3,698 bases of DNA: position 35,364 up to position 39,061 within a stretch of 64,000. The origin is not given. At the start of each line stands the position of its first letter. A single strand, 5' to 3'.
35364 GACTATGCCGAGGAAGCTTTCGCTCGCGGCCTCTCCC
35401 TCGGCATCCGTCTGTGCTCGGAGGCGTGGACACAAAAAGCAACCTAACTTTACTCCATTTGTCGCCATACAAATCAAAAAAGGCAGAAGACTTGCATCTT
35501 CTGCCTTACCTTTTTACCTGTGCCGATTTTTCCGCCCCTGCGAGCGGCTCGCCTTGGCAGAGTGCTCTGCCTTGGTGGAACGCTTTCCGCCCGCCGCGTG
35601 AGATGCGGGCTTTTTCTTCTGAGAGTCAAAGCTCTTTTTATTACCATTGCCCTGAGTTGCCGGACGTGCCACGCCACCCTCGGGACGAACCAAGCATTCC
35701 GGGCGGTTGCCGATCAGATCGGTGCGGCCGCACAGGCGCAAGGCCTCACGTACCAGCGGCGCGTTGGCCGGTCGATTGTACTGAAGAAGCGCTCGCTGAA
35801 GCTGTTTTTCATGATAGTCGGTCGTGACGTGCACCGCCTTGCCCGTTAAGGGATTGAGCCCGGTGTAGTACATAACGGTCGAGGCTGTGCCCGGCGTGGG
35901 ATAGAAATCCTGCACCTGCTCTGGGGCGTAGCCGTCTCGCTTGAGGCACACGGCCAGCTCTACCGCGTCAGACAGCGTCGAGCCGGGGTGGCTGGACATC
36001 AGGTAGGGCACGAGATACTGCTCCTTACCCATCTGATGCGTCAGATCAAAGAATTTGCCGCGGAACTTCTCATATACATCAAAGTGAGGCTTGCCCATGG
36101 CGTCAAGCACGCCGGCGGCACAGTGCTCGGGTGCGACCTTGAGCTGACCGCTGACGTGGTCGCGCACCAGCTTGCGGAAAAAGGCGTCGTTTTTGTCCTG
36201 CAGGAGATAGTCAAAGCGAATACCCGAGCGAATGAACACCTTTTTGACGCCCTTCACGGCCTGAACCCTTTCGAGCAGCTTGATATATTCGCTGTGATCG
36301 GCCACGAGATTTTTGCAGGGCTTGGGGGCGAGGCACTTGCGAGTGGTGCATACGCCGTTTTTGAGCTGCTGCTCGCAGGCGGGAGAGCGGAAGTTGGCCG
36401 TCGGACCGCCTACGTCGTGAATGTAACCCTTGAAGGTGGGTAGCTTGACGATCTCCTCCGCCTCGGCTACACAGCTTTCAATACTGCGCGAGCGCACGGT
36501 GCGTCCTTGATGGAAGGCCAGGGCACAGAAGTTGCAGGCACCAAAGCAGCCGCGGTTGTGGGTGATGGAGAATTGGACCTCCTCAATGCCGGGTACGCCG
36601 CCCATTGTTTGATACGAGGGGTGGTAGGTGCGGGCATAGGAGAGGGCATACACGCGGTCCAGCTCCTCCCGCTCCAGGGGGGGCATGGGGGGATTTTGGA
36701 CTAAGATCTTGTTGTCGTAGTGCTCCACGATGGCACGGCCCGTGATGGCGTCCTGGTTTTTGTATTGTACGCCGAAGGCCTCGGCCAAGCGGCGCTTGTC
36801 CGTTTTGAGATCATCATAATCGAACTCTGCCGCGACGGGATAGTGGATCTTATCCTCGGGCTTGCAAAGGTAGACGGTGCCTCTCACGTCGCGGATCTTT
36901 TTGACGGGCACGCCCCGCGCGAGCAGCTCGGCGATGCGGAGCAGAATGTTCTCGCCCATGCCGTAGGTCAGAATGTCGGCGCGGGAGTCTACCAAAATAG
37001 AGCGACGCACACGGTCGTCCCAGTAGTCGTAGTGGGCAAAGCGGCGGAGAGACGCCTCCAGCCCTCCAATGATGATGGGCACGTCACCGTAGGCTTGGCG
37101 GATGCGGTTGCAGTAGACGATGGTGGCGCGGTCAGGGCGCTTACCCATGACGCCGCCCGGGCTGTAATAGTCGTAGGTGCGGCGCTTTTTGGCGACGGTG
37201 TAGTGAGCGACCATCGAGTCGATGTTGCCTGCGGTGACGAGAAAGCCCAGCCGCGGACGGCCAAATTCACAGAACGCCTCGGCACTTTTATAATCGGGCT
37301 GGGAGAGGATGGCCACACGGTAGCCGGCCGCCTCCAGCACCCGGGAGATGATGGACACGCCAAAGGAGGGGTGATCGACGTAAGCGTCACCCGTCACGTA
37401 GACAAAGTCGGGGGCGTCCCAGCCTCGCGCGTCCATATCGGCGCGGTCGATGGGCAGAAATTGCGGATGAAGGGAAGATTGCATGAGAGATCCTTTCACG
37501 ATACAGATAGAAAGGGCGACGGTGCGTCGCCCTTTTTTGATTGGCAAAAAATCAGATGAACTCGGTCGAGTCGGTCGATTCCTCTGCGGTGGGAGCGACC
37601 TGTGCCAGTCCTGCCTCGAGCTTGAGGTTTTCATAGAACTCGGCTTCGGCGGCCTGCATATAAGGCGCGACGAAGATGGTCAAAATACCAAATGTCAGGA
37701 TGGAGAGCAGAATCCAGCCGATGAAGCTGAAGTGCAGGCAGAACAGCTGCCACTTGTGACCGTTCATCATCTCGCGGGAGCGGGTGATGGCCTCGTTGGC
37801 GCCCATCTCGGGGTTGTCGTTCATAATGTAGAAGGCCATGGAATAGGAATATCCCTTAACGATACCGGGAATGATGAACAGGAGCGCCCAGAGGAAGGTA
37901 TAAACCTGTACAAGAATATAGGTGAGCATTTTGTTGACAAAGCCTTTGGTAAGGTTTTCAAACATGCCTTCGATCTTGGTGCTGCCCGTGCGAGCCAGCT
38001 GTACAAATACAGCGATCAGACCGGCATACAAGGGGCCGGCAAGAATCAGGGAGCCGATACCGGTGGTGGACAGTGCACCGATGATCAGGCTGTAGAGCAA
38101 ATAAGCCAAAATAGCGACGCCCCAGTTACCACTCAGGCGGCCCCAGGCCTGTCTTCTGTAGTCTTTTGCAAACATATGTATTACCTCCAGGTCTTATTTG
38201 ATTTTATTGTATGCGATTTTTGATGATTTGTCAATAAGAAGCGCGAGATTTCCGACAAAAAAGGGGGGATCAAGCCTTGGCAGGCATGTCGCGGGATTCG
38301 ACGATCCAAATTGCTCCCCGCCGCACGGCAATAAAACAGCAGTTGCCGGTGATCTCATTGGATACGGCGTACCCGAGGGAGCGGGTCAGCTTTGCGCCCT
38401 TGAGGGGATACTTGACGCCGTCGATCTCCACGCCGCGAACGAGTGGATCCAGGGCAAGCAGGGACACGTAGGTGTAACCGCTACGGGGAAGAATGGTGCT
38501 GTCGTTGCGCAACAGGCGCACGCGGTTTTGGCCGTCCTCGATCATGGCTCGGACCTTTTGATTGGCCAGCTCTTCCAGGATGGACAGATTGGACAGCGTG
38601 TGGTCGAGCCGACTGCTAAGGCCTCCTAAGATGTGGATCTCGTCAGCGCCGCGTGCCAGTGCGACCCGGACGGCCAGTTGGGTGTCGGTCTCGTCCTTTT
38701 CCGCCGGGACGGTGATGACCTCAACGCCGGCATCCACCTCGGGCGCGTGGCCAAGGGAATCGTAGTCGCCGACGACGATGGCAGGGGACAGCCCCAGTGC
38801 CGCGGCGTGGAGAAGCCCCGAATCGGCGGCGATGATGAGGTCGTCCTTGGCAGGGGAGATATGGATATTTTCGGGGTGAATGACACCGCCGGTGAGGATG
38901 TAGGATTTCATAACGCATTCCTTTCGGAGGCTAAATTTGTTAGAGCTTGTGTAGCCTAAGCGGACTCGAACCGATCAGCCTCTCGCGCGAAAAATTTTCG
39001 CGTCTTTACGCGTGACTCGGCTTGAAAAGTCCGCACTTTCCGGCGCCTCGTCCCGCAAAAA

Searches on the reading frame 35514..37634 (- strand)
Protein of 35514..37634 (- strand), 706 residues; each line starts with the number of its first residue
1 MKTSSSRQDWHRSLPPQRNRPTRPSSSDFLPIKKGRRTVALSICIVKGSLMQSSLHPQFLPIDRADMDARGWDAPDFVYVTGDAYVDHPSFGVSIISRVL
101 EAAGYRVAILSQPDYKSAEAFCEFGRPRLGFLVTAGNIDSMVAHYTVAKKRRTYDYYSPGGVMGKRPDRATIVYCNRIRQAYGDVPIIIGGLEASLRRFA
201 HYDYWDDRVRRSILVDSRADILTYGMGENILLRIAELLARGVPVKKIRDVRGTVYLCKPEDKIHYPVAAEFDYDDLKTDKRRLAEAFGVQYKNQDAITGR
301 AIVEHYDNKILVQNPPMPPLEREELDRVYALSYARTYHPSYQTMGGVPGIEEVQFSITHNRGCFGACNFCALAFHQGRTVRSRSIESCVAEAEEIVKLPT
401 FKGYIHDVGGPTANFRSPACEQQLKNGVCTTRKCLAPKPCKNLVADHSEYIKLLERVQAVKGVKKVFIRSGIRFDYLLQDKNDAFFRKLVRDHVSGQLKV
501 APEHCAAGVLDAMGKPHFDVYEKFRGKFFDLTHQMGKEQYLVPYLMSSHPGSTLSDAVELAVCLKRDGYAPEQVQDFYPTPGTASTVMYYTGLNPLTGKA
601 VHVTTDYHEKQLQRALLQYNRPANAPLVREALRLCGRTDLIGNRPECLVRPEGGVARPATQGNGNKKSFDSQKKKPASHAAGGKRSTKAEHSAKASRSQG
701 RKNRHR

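Call 14: search_protein_families(library=ncbifam, proteins=[window:35514-37634:-])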
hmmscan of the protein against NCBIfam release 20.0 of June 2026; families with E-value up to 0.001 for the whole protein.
window:35514-37634:- (706 aa): 4 families
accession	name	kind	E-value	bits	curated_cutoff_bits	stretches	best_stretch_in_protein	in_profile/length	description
TIGR03904.1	SAM_YgiQ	equivalog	4.2e-250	831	462.35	1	59-618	1-558/558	YgiQ family radical SAM protein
TIGR04014.1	B12_SAM_MJ_0865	equivalog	1.8e-07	30.3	360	1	357-396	163-202/434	methyl-coenzyme M reductase glutamine C-methyltransferase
TIGR04013.1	B12_SAM_MJ_1487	hypoth_equivalog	9.5e-05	21.4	251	1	357-397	154-194/382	TIGR04013 family B12-binding domain/radical SAM domain-containing protein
TIGR00089.1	TIGR00089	subfamily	0.00082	18.3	251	0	352-397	138-182/429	MiaB/RimO family radical SAM methylthiotransferase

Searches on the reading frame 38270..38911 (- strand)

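Call 76: search_protein_families(library=pfam, proteins=[window:38270-38911:-], max_evalue=0.00001)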
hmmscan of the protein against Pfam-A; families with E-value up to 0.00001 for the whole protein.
window:38270-38911:- (213 aa): 2 families
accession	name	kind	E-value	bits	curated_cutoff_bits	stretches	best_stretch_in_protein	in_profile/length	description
PF04263.21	TPK_catalytic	-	1.4e-23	83.4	30.7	1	22-123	7-112/113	Thiamin pyrophosphokinase, catalytic domain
PF04265.19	TPK_B1_binding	-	2.2e-08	34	22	1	139-199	3-65/67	Thiamin pyrophosphokinase, vitamin B1 binding domain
